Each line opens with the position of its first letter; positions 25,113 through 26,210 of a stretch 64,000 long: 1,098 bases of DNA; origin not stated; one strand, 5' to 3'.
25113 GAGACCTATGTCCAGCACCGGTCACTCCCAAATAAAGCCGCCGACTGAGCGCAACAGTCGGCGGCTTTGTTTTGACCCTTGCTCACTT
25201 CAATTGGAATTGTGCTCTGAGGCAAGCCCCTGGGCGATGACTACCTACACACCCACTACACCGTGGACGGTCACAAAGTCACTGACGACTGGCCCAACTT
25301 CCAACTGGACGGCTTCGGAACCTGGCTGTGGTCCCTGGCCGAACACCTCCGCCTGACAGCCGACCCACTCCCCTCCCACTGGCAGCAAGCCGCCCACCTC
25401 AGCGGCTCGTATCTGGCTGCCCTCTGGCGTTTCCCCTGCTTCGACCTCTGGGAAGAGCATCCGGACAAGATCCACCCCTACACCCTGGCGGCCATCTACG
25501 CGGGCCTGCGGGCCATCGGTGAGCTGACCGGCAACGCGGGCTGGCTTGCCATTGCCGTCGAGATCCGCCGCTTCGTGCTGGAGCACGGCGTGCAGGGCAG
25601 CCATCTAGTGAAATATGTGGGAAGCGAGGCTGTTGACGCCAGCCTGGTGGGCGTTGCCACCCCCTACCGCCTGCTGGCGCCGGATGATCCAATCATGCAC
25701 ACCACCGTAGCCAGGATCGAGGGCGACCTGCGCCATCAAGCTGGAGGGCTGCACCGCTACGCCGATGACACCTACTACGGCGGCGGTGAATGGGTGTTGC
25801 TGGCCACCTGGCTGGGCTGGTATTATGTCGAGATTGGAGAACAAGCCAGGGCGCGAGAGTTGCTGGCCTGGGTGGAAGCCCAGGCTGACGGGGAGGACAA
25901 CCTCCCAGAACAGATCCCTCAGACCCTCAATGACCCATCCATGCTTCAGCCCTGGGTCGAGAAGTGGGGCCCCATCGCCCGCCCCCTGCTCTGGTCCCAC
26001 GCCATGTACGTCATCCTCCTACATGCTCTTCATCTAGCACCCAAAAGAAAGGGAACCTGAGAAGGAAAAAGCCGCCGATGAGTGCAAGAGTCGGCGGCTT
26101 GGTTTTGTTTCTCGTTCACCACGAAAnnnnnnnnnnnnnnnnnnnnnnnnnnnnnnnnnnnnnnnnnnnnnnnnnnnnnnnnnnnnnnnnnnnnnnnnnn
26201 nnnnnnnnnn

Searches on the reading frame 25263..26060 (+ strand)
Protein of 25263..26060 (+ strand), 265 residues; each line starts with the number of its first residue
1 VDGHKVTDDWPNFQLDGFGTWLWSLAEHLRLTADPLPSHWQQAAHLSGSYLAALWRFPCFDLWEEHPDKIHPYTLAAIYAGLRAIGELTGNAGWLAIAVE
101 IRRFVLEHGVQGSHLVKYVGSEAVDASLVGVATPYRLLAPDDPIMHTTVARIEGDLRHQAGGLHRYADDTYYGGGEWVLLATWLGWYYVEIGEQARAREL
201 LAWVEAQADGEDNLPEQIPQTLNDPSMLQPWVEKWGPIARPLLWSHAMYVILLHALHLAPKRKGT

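Call 12: search_protein_families(library=pfam, proteins=[window:25263-26060:+], max_evalue=0.0001)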
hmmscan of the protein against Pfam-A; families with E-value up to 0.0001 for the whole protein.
window:25263-26060:+ (265 aa): 1 family
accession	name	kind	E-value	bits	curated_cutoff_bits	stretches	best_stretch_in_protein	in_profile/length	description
PF00723.27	Glyco_hydro_15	-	1.7e-12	47.5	22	1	2-192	109-334/427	Glycosyl hydrolases family 15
